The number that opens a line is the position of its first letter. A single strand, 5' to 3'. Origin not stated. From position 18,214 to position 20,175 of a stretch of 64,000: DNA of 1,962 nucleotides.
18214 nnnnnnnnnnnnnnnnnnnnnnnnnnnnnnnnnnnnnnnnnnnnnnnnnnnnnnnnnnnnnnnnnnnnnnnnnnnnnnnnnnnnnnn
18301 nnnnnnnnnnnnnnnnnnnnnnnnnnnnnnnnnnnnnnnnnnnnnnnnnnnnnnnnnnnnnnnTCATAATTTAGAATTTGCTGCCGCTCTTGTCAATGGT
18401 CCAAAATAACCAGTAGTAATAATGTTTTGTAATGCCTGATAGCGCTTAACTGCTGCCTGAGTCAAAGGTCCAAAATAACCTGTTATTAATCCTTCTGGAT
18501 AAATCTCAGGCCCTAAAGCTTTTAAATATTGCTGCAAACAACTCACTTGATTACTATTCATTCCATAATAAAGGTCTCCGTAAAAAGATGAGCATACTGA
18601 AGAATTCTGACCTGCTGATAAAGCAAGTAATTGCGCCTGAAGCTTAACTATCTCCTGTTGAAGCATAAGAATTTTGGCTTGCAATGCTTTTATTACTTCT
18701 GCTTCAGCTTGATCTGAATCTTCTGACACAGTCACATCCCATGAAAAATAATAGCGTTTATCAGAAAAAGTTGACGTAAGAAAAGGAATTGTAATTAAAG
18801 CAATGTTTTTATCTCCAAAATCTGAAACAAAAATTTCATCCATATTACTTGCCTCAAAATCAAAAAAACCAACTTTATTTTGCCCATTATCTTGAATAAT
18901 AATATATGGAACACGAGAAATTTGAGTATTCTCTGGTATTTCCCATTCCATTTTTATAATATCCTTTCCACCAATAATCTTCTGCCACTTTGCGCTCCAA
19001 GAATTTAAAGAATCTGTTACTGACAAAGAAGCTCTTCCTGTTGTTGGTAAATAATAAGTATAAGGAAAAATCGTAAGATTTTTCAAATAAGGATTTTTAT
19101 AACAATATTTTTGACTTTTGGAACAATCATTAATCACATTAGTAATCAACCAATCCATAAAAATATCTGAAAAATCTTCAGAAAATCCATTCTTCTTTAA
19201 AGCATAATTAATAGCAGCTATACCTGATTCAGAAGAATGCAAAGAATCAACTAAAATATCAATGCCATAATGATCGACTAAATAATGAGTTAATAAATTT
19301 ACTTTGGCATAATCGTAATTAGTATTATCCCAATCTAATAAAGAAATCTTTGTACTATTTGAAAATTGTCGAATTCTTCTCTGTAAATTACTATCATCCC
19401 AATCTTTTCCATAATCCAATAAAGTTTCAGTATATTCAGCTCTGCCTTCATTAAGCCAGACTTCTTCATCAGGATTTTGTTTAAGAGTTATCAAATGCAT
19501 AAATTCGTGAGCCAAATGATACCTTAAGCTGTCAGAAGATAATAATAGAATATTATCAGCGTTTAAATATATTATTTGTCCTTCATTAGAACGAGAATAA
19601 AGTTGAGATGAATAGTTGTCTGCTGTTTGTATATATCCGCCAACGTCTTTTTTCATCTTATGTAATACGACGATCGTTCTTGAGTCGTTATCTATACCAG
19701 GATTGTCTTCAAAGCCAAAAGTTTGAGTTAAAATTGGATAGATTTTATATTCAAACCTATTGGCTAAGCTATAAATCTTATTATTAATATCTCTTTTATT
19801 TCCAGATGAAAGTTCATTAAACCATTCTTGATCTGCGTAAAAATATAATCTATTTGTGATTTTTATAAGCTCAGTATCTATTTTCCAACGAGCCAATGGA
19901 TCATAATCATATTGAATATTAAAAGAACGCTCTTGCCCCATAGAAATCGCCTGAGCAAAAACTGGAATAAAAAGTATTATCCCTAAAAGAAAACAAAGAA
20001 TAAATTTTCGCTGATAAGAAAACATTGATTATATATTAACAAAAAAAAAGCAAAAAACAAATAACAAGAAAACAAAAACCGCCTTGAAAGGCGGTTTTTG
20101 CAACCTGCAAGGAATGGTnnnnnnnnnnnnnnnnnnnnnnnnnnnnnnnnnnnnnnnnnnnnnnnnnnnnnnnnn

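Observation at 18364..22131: Shared coiled-coil + PG_binding_1 module shuffled between a metallopeptidase and a large surface protein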

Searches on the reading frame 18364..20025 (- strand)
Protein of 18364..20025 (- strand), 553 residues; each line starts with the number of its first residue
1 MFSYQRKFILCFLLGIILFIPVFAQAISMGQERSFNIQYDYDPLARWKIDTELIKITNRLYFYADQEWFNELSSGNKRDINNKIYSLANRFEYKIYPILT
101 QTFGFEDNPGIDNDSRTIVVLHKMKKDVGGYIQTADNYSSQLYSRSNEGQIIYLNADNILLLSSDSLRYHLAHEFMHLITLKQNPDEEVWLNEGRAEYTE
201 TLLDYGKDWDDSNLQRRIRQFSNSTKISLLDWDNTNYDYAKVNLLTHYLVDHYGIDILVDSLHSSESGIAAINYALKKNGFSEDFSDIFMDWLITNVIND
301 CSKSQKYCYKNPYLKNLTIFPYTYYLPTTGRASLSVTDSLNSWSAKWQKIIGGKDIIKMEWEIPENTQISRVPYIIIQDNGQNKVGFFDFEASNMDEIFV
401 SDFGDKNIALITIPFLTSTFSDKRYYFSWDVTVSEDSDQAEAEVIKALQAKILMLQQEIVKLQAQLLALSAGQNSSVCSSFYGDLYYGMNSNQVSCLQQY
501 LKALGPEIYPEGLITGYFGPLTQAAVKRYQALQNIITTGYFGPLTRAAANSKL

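Call 4: search_protein_families(library=pfam, proteins=[window:18364-20025:-], max_evalue=1)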
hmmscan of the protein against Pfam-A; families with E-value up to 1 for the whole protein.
window:18364-20025:- (553 aa): 3 families
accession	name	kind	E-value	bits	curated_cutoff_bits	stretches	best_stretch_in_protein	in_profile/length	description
PF01471.23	PG_binding_1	-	5.8e-13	49.3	23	1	491-548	2-56/57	Putative peptidoglycan binding domain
PF13485.12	Peptidase_MA_2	-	2.1e-05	24.8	32.4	1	142-281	37-186/201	Peptidase MA superfamily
PF18397.6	IKBKB_SDD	-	0.03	14.2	25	1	426-469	123-166/275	IQBAL scaffold dimerization domain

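Call 7: find_homologous_proteins(query=window:18364-20025:-)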
Query window:18364-20025:- (553 aa): 961 proteins with E <= 0.001 among 7634 candidates; the best 120 are listed.
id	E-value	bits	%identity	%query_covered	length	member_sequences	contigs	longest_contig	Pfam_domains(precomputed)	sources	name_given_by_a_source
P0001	0.0e+0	1260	100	100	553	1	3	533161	PF13485.12,PF01471.24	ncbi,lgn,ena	-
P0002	0.0e+0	1196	100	95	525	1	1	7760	PF13485.12,PF01471.24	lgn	-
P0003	0.0e+0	1055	82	100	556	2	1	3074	PF01471.24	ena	-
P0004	0.0e+0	1054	84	99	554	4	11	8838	PF01471.24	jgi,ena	-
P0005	0.0e+0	1053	81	100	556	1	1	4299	PF01471.24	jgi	-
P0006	9.7e-290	980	76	100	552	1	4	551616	PF01471.24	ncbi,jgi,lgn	-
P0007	9.1e-289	976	78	99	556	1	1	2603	PF01471.24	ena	-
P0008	8.0e-288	973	76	100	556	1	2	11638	PF13485.12,PF01471.24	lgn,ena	-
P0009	4.6e-286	968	75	100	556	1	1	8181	PF01471.24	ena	-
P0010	1.1e-284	963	76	100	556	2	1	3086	PF01471.24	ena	-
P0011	7.4e-283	957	75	100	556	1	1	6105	PF01471.24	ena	-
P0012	3.0e-250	849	67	100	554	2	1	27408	PF01471.24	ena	-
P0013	8.2e-248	841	67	100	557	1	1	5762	PF01471.24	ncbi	-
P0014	1.4e-247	841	66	100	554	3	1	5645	PF01471.24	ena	-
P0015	1.8e-247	840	67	100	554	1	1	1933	PF01471.24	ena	-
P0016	2.2e-247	840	66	100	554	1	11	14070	PF01471.24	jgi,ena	-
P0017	1.1e-246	838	66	100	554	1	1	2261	PF01471.24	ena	-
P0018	1.2e-244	831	66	100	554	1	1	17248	PF01471.24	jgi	jgi:peptidoglycan hydrolase-like protein with peptidoglycan-binding domain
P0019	2.7e-241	820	66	100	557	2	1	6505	PF01471.24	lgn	-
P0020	3.4e-232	790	62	100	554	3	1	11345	PF01471.24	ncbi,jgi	ncbi:MAG: peptidoglycan-binding protein [Candidatus Paceibacterota bacterium]|jgi:hypothetical prote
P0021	5.0e-227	773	63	96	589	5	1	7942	PF01471.24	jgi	jgi:hypothetical protein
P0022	2.5e-223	760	61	99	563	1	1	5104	PF01471.24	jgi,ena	-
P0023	1.1e-222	758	61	99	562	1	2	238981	PF01471.24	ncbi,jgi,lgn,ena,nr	ncbi:MAG: peptidoglycan-binding domain-containing protein [Candidatus Pacebacteria bacterium]|nr:pep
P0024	1.1e-216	739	58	100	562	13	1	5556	PF01471.24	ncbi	-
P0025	2.3e-203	695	57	99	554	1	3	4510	PF01471.24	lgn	-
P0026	1.0e-198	679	56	100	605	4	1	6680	PF01471.24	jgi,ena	-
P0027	2.3e-181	622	53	100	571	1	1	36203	PF01471.24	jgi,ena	-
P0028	2.9e-181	622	53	100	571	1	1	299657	PF01471.24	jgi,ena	-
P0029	4.7e-180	618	53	100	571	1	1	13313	PF01471.24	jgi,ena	-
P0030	1.3e-179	616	51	100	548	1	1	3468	PF01471.24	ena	-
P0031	1.8e-178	612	50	100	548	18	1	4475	PF01471.24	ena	-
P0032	6.1e-178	611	51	98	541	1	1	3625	PF01471.24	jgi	-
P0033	8.5e-178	610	52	100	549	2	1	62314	PF01471.24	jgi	-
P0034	3.3e-177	608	50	100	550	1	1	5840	PF01471.24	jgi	jgi:peptidoglycan hydrolase-like protein with peptidoglycan-binding domain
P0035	4.3e-176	605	51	99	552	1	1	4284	PF01471.24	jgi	jgi:peptidoglycan hydrolase-like protein with peptidoglycan-binding domain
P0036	5.3e-175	601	50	100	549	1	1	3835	PF01471.24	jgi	-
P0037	6.1e-175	601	50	100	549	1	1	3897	PF01471.24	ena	-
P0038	1.3e-174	600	50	100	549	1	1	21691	PF01471.24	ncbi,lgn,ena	-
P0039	1.4e-174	600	52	100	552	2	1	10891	PF01471.24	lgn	-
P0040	3.1e-173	595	51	100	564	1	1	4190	PF01471.24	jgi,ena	-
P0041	9.7e-173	594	50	100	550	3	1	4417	PF01471.24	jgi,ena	-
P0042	1.9e-172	593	50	100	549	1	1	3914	PF01471.24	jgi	-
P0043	3.2e-172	592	50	100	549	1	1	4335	PF01471.24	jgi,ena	-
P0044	4.6e-172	591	50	100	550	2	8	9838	PF01471.24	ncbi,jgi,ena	-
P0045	6.1e-172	591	51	99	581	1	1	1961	PF01471.24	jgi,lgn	-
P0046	9.7e-172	590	50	100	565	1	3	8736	PF01471.24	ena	-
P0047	1.5e-171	590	50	100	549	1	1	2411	PF01471.24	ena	-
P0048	1.9e-170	586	50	100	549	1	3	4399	PF01471.24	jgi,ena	-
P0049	1.5e-169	583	50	100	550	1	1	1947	PF01471.24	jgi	-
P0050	1.5e-168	580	50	100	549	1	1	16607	PF01471.24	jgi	jgi:peptidoglycan hydrolase-like protein with peptidoglycan-binding domain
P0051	4.0e-168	578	51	99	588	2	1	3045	PF01471.24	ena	-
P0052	4.9e-168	578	50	100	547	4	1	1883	PF01471.24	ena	-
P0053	1.1e-167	577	49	100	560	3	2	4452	PF01471.24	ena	-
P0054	5.0e-167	575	49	100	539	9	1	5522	PF01471.24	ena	-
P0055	3.2e-166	572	50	100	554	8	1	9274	PF01471.24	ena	-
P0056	1.7e-165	570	48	100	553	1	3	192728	PF01471.24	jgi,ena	-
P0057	7.6e-165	567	48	100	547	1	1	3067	PF01471.24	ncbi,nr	ncbi:MAG: peptidoglycan-binding protein [Candidatus Pacebacteria bacterium]|nr:peptidoglycan-binding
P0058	1.0e-164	567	49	100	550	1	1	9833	PF01471.24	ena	-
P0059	1.9e-164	566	47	100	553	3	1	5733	PF01471.24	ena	-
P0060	1.9e-164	566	48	100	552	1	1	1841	PF01471.24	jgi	jgi:peptidoglycan hydrolase-like protein with peptidoglycan-binding domain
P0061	8.5e-164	564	48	100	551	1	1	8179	PF01471.24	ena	-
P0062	1.5e-163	563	47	100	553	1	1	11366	PF01471.24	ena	-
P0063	4.1e-161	555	48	100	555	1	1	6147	PF01471.24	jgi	jgi:hypothetical protein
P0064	7.7e-160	551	48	98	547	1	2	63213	PF01471.24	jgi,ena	-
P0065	2.3e-159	549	48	100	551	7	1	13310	PF01471.24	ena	-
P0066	5.3e-159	548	48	100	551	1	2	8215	PF01471.24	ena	-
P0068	1.3e-157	544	48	100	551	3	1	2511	PF01471.24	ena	-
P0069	1.9e-157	543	46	99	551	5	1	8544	PF01471.24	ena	-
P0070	2.0e-157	543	63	68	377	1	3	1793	PF01471.24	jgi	-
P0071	5.5e-157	542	46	100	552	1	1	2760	PF01471.24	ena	-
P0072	2.8e-156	539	49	99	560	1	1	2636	PF01471.24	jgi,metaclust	metaclust:\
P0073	3.4e-156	539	47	99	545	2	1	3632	PF01471.24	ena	-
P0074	4.0e-156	539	48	96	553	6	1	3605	PF01471.24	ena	-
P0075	4.2e-156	539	47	100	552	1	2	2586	PF01471.24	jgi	-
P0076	1.5e-155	537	47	99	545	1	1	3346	PF01471.24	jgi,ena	-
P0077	2.2e-155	536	47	100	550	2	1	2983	PF01471.24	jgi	jgi:hypothetical protein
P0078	3.5e-155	536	47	98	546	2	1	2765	PF01471.24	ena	-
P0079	6.3e-155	535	48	93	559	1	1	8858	PF01471.24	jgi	-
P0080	9.6e-155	534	47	98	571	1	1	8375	PF01471.24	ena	-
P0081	1.0e-153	531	49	100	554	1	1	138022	PF01471.24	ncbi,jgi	ncbi:MAG: peptidoglycan-binding protein [Candidatus Paceibacterota bacterium]|jgi:peptidoglycan hydr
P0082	1.7e-153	530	48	99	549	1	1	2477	PF01471.24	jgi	jgi:peptidoglycan hydrolase-like protein with peptidoglycan-binding domain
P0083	1.8e-153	530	46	100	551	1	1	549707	PF01471.24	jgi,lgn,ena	-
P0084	1.9e-153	530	47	99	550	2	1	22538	PF01471.24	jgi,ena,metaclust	metaclust:\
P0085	3.8e-153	529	47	100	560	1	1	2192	PF01471.24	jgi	-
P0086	4.2e-153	529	46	98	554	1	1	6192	PF01471.24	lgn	-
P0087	4.7e-153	529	47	99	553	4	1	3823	PF01471.24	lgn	-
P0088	4.8e-153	529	47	96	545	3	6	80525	PF01471.24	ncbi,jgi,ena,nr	ncbi:MAG: peptidoglycan-binding domain-containing protein [Candidatus Paceibacterota bacterium]|jgi:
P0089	7.7e-153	528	47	99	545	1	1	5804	PF01471.24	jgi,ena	-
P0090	1.3e-152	527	47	95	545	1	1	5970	PF01471.24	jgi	jgi:peptidoglycan hydrolase-like protein with peptidoglycan-binding domain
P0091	3.3e-152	526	47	99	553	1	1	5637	PF01471.24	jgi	jgi:hypothetical protein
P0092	6.0e-152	525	47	96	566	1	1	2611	PF01471.24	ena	-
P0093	6.0e-152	525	47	96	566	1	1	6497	PF01471.24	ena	-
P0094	6.6e-152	525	47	98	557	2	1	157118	PF01471.24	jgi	jgi:peptidoglycan hydrolase-like protein with peptidoglycan-binding domain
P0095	8.3e-152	524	47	100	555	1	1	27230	PF01471.24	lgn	-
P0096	8.4e-152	524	47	96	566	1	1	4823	PF01471.24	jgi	-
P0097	8.8e-152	524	48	95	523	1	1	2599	PF01471.24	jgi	-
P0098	1.1e-151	524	47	96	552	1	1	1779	PF01471.24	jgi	-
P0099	1.1e-151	524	47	97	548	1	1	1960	PF01471.24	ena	-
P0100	3.0e-151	523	46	99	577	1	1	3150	PF01471.24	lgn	-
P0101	4.4e-151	522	45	99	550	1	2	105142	PF01471.24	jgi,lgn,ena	-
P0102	4.6e-151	522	46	99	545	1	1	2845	PF01471.24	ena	-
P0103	6.6e-151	521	47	99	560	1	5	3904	PF01471.24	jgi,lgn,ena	-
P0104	6.7e-151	521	47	99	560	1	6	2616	PF01471.24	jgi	-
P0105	9.5e-151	521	46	99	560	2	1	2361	PF01471.24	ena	-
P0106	1.1e-150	521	48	96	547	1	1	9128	PF13485.12,PF01471.24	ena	-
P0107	1.1e-150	521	46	100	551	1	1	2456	PF01471.24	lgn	-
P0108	1.2e-150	521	46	99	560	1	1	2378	PF01471.24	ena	-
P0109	1.2e-150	521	46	99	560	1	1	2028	PF01471.24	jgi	-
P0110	2.6e-150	520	46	100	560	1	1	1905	PF01471.24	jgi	-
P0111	1.7e-149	517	45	99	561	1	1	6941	PF01471.24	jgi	-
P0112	3.9e-149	516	45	100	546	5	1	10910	PF01471.24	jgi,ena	-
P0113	4.0e-149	516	62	66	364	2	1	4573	PF01471.24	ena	-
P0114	6.0e-149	515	45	99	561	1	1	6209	PF01471.24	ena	-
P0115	7.9e-149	515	45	100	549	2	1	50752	PF01471.24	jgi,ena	-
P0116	1.0e-148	514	62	66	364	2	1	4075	PF01471.24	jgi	-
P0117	1.3e-148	514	44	100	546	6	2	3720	PF01471.24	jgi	-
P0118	2.2e-148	513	46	98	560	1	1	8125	PF01471.24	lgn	-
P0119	3.6e-148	512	45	100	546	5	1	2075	PF01471.24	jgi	-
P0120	1.0e-147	511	46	100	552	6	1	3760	PF01471.24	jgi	-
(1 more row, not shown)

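Call 9: find_encoding_contigs(protein=P0001, flank=8000, max_places=3)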
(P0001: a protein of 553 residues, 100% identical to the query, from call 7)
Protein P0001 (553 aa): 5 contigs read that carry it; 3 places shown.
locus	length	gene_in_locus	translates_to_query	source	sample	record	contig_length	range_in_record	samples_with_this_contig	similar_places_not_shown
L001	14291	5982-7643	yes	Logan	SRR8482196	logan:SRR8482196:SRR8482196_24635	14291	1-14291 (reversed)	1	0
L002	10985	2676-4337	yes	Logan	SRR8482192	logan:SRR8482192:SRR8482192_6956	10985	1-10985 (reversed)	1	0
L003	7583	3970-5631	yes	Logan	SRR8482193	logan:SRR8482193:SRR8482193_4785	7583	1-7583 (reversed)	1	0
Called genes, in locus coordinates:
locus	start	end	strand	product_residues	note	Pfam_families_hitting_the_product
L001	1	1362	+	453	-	?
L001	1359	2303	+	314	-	PF01933:CofD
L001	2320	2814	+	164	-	PF04542:Sigma70_r2, PF08281:Sigma70_r4_2, PF04545:Sigma70_r4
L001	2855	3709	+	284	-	-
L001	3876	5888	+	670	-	-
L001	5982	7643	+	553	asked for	PF13485:Peptidase_MA_2 (faint), PF01471:PG_binding_1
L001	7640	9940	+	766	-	PF04932:Wzy_C, PF13181:TPR_8 (faint), PF13414:TPR_11 (faint), PF13428:TPR_14 (faint), PF14559:TPR_19 (faint), PF00515:TPR_1 (faint), PF13431:TPR_17 (faint), PF13432:TPR_16 (faint), +1 more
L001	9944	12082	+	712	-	PF02254:TrkA_N (weak), PF00107:ADH_zinc_N, PF01408:GFO_IDH_MocA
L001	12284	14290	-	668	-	?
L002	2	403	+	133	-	?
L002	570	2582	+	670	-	-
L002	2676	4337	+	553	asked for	PF13485:Peptidase_MA_2 (faint), PF01471:PG_binding_1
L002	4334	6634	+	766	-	PF04932:Wzy_C, PF13181:TPR_8 (faint), PF13414:TPR_11 (faint), PF13428:TPR_14 (faint), PF14559:TPR_19 (faint), PF00515:TPR_1 (faint), PF13431:TPR_17 (faint), PF13432:TPR_16 (faint), +1 more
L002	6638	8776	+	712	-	PF02254:TrkA_N (weak), PF00107:ADH_zinc_N, PF01408:GFO_IDH_MocA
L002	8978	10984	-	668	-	?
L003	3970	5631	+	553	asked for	PF13485:Peptidase_MA_2 (faint), PF01471:PG_binding_1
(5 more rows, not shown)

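Call 10: find_encoding_contigs(protein=P0023, flank=8000, max_places=2)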
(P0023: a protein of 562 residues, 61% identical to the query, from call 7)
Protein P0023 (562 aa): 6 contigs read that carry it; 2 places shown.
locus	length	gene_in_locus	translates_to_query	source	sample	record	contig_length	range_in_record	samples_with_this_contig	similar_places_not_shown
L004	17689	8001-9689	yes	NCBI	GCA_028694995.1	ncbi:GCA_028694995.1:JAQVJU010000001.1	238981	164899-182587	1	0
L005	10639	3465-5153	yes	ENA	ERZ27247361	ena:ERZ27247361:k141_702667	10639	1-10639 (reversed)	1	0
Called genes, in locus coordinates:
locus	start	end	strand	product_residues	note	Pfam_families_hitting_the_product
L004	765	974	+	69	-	-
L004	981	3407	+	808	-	PF00133:tRNA-synt_1, PF01406:tRNA-synt_1e (faint), PF09334:tRNA-synt_1g, PF13603:tRNA-synt_1_2, PF00133:tRNA-synt_1, PF08264:Anticodon_1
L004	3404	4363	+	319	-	PF01933:CofD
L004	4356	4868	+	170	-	PF04542:Sigma70_r2, PF08281:Sigma70_r4_2, PF04545:Sigma70_r4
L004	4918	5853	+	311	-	PF18915:DUF5667 (weak)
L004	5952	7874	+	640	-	-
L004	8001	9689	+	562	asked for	PF01471:PG_binding_1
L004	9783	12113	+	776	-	PF04932:Wzy_C, PF21033:RMD1-3 (faint), PF00515:TPR_1 (faint), PF07719:TPR_2 (faint), PF13181:TPR_8 (faint), PF13414:TPR_11 (faint), PF13431:TPR_17 (faint)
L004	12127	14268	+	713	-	PF03447:NAD_binding_3 (faint), PF00107:ADH_zinc_N, PF01408:GFO_IDH_MocA, PF22725:GFO_IDH_MocA_C3 (weak)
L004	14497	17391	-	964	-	PF05157:MshEN (weak), PF25199:nSTAND_NTPase5 (faint), PF13401:AAA_22 (faint), PF00437:T2SSE, PF13173:AAA_14 (faint), PF13191:AAA_16 (faint), PF20720:nSTAND3 (faint), PF00437:T2SSE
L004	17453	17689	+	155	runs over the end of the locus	PF02367:TsaE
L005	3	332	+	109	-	?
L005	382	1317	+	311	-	PF18915:DUF5667 (weak)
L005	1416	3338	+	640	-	-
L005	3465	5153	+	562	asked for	PF01471:PG_binding_1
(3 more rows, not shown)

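Call 11: find_encoding_contigs(protein=P0083, flank=8000, max_places=2)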
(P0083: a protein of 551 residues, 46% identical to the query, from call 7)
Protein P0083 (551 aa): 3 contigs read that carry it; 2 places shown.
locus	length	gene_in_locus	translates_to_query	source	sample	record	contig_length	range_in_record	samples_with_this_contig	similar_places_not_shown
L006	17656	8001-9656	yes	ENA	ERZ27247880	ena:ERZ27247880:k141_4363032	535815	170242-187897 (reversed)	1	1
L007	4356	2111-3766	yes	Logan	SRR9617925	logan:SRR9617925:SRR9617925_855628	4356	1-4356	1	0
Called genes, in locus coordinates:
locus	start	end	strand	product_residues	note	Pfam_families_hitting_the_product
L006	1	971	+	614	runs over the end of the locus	PF07973:tRNA_SAD, PF00587:tRNA-synt_2b, PF03129:HGTP_anticodon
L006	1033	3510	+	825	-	PF00133:tRNA-synt_1, PF01406:tRNA-synt_1e (faint), PF09334:tRNA-synt_1g, PF13603:tRNA-synt_1_2, PF00133:tRNA-synt_1, PF08264:Anticodon_1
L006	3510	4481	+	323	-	PF01933:CofD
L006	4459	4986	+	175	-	PF04542:Sigma70_r2, PF08281:Sigma70_r4_2, PF04545:Sigma70_r4 (weak)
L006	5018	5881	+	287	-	PF18915:DUF5667 (weak)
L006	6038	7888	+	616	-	PF01471:PG_binding_1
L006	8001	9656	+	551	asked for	PF01471:PG_binding_1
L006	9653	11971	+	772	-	PF13181:TPR_8 (faint), PF04932:Wzy_C, PF13428:TPR_14 (faint), PF14559:TPR_19 (faint), PF13431:TPR_17 (faint), PF07719:TPR_2 (faint), PF13414:TPR_11 (faint), PF21033:RMD1-3 (faint), +1 more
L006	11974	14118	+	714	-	PF00107:ADH_zinc_N, PF01408:GFO_IDH_MocA, PF22725:GFO_IDH_MocA_C3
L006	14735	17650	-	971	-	PF01637:ATPase_2 (faint), PF05157:MshEN (weak), PF13173:AAA_14 (faint), PF00437:T2SSE, PF03215:Rad17 (faint), PF13604:AAA_30 (faint), PF13191:AAA_16 (faint), PF00437:T2SSE, +4 more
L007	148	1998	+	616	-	PF01471:PG_binding_1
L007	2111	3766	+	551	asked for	PF01471:PG_binding_1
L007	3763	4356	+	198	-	?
